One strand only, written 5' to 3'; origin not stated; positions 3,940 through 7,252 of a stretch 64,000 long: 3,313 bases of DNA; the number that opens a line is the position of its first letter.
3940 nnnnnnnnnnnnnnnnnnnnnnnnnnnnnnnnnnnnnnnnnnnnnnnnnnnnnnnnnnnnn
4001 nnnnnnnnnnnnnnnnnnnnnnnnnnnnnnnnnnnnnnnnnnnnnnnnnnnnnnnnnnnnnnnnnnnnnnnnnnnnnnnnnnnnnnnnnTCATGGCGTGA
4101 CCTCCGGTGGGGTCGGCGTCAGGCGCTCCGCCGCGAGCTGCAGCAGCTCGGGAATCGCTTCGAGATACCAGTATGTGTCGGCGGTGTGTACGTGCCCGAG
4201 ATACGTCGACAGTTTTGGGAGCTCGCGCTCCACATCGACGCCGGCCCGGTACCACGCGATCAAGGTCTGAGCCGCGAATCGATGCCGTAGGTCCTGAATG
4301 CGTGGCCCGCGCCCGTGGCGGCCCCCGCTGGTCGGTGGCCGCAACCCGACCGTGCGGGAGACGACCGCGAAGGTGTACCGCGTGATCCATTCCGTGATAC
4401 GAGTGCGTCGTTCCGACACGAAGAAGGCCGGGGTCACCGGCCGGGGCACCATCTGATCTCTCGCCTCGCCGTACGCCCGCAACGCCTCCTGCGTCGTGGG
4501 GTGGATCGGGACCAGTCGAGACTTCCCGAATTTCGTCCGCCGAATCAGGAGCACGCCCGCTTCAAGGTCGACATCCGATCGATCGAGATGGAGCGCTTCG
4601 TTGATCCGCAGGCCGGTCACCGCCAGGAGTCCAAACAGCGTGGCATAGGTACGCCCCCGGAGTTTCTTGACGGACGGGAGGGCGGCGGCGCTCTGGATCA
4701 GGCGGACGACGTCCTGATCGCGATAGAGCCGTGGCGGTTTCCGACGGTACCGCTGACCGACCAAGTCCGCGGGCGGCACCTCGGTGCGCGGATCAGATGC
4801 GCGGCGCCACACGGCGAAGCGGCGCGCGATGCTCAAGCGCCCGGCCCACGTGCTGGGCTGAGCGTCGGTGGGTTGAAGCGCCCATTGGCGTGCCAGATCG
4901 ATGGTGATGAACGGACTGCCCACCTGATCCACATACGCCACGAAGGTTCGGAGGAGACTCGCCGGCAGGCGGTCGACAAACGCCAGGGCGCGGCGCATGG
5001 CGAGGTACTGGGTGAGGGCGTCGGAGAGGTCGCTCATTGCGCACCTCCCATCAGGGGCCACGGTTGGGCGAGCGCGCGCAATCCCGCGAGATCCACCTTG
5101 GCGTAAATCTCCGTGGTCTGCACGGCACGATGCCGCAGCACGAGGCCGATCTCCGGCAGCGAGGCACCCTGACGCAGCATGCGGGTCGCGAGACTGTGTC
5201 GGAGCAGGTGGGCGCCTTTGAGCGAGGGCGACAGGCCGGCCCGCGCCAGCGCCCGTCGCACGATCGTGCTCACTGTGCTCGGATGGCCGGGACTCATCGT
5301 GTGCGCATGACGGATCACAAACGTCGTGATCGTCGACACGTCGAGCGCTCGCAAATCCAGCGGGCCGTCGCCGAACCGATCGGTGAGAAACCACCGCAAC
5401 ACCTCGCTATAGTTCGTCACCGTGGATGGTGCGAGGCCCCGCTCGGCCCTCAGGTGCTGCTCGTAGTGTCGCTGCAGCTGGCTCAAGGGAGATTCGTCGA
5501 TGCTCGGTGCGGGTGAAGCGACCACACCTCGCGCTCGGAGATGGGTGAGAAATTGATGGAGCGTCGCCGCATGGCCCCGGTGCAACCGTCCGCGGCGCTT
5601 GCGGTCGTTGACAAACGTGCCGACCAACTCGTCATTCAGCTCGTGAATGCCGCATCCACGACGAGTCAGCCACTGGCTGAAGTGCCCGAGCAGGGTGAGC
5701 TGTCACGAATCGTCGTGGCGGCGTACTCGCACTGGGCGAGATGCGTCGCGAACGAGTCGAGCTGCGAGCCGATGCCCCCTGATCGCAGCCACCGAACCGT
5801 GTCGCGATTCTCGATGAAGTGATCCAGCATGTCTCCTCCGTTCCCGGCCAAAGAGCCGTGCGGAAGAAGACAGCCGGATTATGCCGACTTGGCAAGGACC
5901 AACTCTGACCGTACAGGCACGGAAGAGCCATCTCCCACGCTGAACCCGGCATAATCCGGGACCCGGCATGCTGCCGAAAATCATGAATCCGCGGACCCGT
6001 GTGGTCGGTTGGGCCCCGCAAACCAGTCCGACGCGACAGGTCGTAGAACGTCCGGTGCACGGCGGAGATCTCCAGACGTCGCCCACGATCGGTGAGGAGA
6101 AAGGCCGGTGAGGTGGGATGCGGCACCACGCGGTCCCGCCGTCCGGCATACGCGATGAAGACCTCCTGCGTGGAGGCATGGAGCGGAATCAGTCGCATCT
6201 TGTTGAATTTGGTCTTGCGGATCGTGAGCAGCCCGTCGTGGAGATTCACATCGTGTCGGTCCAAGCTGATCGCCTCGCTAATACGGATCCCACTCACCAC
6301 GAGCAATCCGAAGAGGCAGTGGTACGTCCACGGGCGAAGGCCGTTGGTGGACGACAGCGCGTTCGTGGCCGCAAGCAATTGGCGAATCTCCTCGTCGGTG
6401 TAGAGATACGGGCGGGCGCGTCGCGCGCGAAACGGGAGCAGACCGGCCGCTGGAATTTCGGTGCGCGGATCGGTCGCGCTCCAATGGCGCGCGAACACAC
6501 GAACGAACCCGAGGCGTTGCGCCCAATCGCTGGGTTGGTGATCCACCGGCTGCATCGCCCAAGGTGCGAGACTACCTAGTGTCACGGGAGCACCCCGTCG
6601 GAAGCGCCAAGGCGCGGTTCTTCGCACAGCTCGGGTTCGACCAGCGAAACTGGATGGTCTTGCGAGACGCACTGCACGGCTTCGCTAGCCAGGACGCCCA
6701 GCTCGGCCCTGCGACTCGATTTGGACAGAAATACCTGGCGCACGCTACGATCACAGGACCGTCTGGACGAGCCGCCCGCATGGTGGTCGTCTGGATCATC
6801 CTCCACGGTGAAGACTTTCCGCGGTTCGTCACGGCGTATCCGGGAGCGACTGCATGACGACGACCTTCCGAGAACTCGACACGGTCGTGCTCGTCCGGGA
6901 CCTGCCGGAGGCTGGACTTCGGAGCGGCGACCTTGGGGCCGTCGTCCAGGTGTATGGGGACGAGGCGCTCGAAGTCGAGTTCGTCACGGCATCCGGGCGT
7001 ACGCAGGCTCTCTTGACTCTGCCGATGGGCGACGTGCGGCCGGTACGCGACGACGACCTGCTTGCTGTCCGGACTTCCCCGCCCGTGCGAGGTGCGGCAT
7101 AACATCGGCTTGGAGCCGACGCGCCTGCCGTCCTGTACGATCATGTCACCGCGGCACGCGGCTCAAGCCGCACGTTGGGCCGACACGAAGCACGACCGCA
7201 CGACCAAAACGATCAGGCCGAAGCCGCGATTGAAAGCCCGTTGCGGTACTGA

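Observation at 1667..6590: A complete RIT element sits inside a second RIT element that has itself disrupted the integron integrase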

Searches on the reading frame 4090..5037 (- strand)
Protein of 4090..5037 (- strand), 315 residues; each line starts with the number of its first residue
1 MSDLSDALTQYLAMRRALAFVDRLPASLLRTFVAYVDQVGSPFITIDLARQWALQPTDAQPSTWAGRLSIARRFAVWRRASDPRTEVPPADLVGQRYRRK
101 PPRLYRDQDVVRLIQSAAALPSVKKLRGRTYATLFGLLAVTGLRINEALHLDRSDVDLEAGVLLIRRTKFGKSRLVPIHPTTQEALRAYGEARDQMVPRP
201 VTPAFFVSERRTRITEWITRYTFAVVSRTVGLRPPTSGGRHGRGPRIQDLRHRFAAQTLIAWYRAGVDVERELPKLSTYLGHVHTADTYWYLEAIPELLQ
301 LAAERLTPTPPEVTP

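Call 12: find_encoding_contigs(protein=window:4090-5037:-, flank=10000, max_places=10)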
Protein window:4090-5037:- (315 aa): no gene with exactly this product is on record in the collection.

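Call 16: find_related_loci(query=window:4090-5037:-, collection=genome_contigs, flank=6000)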
Query window:4090-5037:- (315 aa) in genome_contigs; peptide patterns used: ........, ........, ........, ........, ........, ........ (x = any residue, [..] = any of these).
53 stretches matched a pattern; 8 encode a relative of the query (tblastn E <= 1e-3); 8 distinct loci.
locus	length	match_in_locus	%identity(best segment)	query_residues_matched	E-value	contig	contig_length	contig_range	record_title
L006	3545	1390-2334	92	1-315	0e+0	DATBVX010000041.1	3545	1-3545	MAG TPA_asm: Steroidobacteraceae bacterium isolate SMAG_U7526 k141_479980, whole genome shotgun sequence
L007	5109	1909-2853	90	1-315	0e+0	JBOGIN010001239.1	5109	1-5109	MAG: Vicinamibacteraceae bacterium isolate M3-S_metawrap_bin.178 k127_1818557, whole genome shotgun sequence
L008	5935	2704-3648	89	1-315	0e+0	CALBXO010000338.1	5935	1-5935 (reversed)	MAG TPA_asm: uncultured proteobacterium isolate ERR2206771_bin.55_CONCOCT_v1.1_MAG genome assembly, contig: ERZ888641.11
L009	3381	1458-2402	90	1-315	0e+0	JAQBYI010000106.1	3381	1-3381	MAG: Gemmatimonadetes bacterium isolate casp150-mb.31 NODE_64589_length_3381_cov_0.081962, whole genome shotgun sequence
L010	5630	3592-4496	47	1-306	3e-69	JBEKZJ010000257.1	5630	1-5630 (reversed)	MAG: Terracidiphilus sp. isolate SPRUCE 696 SPRUCE_696_257, whole genome shotgun sequence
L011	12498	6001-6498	56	7-173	9e-52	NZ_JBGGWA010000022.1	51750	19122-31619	Paraburkholderia sp. IW21 contig22, whole genome shotgun sequence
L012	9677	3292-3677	93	52-180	3e-58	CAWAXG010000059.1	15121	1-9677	MAG: uncultured Acidobacteriota bacterium isolate MFD05567.bin.1.264 genome assembly, contig: contig_59173, whole genome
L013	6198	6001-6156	73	264-315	3e-19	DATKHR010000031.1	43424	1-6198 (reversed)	MAG TPA_asm: Vicinamibacterales bacterium isolate SMAG_U14582 k141_4514026, whole genome shotgun sequence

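Call 41: search_protein_families(library=ncbifam, proteins=[window:4090-5037:-], max_evalue=0.001)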
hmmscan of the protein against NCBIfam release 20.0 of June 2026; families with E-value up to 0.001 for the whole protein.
window:4090-5037:- (315 aa): 9 families
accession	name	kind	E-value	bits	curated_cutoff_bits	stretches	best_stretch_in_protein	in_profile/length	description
TIGR02224.1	recomb_XerC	equivalog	1.8e-18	66.9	335.15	1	45-259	45-250/295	tyrosine recombinase XerC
NF040815.2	recomb_XerA_Arch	equivalog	4.8e-18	65.7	220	1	90-294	82-254/263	site-specific tyrosine recombinase/integron integrase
NF001399.0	PRK00283.1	subfamily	3.3e-17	62.7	279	1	55-232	64-233/300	tyrosine recombinase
TIGR02225.1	recomb_XerD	equivalog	4.8e-16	58.9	329.6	1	55-215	54-212/290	site-specific tyrosine recombinase XerD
NF002331.0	PRK01287.1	subfamily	1.4e-09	37.4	371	1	97-216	134-250/365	site-specific tyrosine recombinase XerC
NF007371.0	PRK09871.1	subfamily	3e-08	33.4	222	1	135-216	32-113/198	tyrosine-type DNA invertase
NF003462.0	PRK05084.1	equivalog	3.7e-08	32.5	267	1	123-293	190-343/360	tyrosine recombinase XerS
TIGR02249.1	integrase_gron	subfamily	4.9e-06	26.1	265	1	129-195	116-182/315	integron integrase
NF007370.0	PRK09870.1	subfamily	0.00063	19.4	221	0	134-291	37-176/200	tyrosine-type DNA invertase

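Call 43: search_dna_similar(query=window:4090-5037:-, collection=plasmids, mode=protein, max_rows=25)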
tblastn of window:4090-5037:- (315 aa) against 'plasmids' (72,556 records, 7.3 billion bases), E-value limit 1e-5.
Records with a match: 624; places in all: 959; records where one place covers at least 80% of the query: 463.
Best place of each record, by identity: 60-80% 3; <60% 621.
By first word of the organism name: Rhizobium 97; Sinorhizobium 94; Agrobacterium 75; Bradyrhizobium 58; Sphingobium 31; Phaeobacter 24; Paraburkholderia 22; Rhodococcus 17; Mesorhizobium 13; Cupriavidus 10; and 76 more.
By predicted mobility (MOB-suite, as given by PLSDB): conjugative 351; non-mobilizable 196; mobilizable 77.
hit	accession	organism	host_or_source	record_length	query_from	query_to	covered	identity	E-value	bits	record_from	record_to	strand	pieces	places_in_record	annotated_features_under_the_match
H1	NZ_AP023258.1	Mesorhizobium sp. L-2-11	Lotus japonicus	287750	1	315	100%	56.3%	3e-98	323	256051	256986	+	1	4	tyrosine-type recombinase/integrase (x2) | site-specific integrase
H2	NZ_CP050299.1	Mesorhizobium huakuii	Oxytropis kamtschatica,cell ...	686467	1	315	100%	55.1%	1e-95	316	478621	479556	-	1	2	tyrosine-type recombinase/integrase | site-specific integrase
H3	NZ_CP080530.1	Mesorhizobium sp. AR02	Oxytropis sp.,Cell culture,root nodule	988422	1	315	100%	54.1%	4e-94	312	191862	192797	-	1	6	tyrosine-type recombinase/integrase | site-specific integrase (x2)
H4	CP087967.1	Polaromonas sp. P1-6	cell culture,cave ground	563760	1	306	97%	55.6%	2e-86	290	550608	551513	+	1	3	tyrosine-type recombinase/integrase | site-specific integrase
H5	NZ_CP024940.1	Paraburkholderia hospita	soil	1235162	4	306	96%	55.1%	1e-90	301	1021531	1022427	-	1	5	record has no annotation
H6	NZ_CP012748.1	Paraburkholderia caribensis MBA4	soil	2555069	1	306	97%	53.3%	3e-90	301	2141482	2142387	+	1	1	none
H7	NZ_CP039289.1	Cupriavidus necator H16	single cell,sludge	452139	1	315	100%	49.5%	1e-70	293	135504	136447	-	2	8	site-specific integrase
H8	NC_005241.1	Cupriavidus necator H16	-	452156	1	315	100%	49.2%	1e-84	285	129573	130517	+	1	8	tyrosine-type recombinase/integrase | site-specific integrase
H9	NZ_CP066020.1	Cupriavidus necator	-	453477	1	315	100%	49.2%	1e-84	285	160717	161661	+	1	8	tyrosine-type recombinase/integrase | site-specific integrase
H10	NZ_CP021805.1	Sinorhizobium meliloti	Medicago truncatula,Single Cell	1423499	1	306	97%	50.0%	5e-69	239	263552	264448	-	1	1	none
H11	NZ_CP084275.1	Caballeronia grimmiae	Leptoglossus zonatus,Cell culture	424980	1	315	100%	48.6%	3e-85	286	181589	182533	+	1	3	tyrosine-type recombinase/integrase (x2) | site-specific integrase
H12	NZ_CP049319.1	Caballeronia sp. SBC2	whole organism,soil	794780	1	315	100%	48.6%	2e-83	281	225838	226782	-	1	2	tyrosine-type recombinase/integrase (x2) | site-specific integrase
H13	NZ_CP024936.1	Paraburkholderia graminis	soil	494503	1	315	100%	48.6%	8e-83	279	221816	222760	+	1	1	tyrosine-type recombinase/integrase (x2) | site-specific integrase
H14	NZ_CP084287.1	Caballeronia zhejiangensis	Anasa tristis,Cell culture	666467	1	311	99%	48.9%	3e-84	283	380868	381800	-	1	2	tyrosine-type recombinase/integrase | site-specific integrase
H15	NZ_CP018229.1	Rhizobium leguminosarum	Vavilovia formosa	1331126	1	311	99%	48.9%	5e-72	248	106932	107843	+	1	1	record has no annotation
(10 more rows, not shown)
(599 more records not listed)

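Call 44: get_annotated_region(hit=H8, flank=6000)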
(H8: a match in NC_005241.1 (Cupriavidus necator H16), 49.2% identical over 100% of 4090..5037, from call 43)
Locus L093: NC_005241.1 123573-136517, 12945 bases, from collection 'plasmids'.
description: Cupriavidus necator H16 megaplasmid pHG1, complete sequence
organism: Cupriavidus necator H16 (NCBI taxid 381666)
taxonomy: Bacteria; Pseudomonadota; Betaproteobacteria; Burkholderiales; Burkholderiaceae; Cupriavidus; Cupriavidus necator; Cupriavidus necator H16
host: -; source: -; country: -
typing (MOB-suite, as given by PLSDB): conjugative; replicon rep_cluster_120; relaxase MOBH,MOBP; mating-pair formation MPF_T
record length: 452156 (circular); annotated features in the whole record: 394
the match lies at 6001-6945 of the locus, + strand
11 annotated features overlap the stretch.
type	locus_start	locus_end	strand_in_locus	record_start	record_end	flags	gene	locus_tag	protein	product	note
CDS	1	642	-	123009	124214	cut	-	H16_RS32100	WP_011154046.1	ATP-grasp domain-containing protein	-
CDS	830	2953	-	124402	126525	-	-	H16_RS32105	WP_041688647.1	TonB-dependent siderophore receptor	GO:0015891 - siderophore transport [Evidence IEA]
CDS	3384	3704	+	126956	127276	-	-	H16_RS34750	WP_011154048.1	hypothetical protein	-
CDS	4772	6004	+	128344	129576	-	-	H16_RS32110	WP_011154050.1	site-specific integrase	GO:0015074 - DNA integration [Evidence IEA]; GO:0006310 - DNA recombination [Evidence IEA]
CDS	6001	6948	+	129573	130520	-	-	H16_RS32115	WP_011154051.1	tyrosine-type recombinase/integrase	GO:0015074 - DNA integration [Evidence IEA]; GO:0006310 - DNA recombination [Evidence IEA]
CDS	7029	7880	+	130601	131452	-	-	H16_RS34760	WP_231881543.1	tyrosine-type recombinase/integrase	GO:0015074 - DNA integration [Evidence IEA]; GO:0006310 - DNA recombination [Evidence IEA]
CDS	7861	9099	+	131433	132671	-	-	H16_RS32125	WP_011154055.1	site-specific integrase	GO:0015074 - DNA integration [Evidence IEA]; GO:0006310 - DNA recombination [Evidence IEA]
CDS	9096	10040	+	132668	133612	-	-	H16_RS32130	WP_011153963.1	tyrosine-type recombinase/integrase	GO:0015074 - DNA integration [Evidence IEA]; GO:0006310 - DNA recombination [Evidence IEA]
CDS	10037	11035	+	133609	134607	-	-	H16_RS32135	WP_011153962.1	site-specific integrase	GO:0015074 - DNA integration [Evidence IEA]; GO:0006310 - DNA recombination [Evidence IEA]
CDS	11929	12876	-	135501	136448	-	-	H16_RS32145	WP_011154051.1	tyrosine-type recombinase/integrase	GO:0015074 - DNA integration [Evidence IEA]; GO:0006310 - DNA recombination [Evidence IEA]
CDS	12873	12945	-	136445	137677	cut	-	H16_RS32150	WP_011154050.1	site-specific integrase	GO:0015074 - DNA integration [Evidence IEA]; GO:0006310 - DNA recombination [Evidence IEA]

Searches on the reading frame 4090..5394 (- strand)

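Call 4: search_protein_families(library=pfam, proteins=[window:4090-5394:-], max_evalue=0.01)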
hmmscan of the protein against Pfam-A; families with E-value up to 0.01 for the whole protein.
window:4090-5394:- (434 aa): 1 family
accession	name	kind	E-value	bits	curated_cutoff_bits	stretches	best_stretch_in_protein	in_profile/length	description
PF00589.27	Phage_integrase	-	7e-15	55.7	27.1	1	227-412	6-167/172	Phage integrase family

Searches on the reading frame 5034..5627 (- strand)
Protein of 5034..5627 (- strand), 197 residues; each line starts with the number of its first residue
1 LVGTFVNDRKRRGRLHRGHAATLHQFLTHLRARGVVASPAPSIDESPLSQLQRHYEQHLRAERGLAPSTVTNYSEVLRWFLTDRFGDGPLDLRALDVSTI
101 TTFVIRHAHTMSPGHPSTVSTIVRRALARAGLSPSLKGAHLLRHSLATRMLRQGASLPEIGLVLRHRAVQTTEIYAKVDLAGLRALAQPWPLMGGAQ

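Call 4: search_protein_families(library=pfam, proteins=[window:5034-5627:-], max_evalue=0.01)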
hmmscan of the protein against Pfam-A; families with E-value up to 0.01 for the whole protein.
window:5034-5627:- (197 aa): 2 families
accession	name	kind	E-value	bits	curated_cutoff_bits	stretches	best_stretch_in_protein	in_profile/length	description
PF00589.27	Phage_integrase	-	5.5e-11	43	27.1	1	110-179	101-169/172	Phage integrase family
PF02899.23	Phage_int_SAM_1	-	0.00067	20.3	22.3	1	54-104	3-52/83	Phage integrase, N-terminal SAM-like domain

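Call 15: find_encoding_contigs(protein=window:5034-5627:-, flank=10000, max_places=10)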
Protein window:5034-5627:- (197 aa): no gene with exactly this product is on record in the collection.

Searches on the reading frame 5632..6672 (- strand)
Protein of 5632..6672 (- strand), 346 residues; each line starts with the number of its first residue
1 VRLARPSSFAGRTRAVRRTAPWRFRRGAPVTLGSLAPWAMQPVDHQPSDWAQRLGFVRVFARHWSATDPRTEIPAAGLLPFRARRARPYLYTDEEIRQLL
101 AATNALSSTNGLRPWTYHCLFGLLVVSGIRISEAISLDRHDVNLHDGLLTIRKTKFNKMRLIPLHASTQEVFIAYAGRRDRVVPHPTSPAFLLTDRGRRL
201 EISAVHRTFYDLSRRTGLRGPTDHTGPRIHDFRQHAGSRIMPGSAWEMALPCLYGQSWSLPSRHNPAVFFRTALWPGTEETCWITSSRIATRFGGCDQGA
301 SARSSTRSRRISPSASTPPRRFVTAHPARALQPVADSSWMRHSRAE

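Call 4: search_protein_families(library=pfam, proteins=[window:5632-6672:-], max_evalue=0.01)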
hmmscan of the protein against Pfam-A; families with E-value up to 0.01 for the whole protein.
window:5632-6672:- (346 aa): 1 family
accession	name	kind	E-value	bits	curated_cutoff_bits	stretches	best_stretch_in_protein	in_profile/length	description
PF00589.27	Phage_integrase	-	6.5e-15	55.8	27.1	1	92-240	4-140/172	Phage integrase family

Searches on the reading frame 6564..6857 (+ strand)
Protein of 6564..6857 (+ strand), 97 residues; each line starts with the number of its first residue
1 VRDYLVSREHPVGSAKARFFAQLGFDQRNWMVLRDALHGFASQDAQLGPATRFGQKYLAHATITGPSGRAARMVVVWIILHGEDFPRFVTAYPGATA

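Call 4: search_protein_families(library=pfam, proteins=[window:6564-6857:+], max_evalue=0.01)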
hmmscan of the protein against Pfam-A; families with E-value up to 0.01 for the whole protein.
window:6564-6857:+ (97 aa): 1 family
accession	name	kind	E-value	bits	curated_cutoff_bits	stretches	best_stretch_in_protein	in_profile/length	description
PF21814.2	DUF6883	-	1.9e-22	80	27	1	2-94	16-109/110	Domain of unknown function (DUF6883)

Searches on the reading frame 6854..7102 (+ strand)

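Call 4: search_protein_families(library=pfam, proteins=[window:6854-7102:+], max_evalue=0.01)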
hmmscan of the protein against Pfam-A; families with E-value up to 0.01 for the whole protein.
window:6854-7102:+ (82 aa): 2 families
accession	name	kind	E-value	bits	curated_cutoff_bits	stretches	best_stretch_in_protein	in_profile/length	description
PF16277.11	DUF4926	-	3.2e-20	71.7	29.1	1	7-62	1-56/57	Domain of unknown function (DUF4926)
PF18335.7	SH3_13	-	0.004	17.3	41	1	3-43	24-65/65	ATP-dependent RecD-like DNA helicase SH3 domain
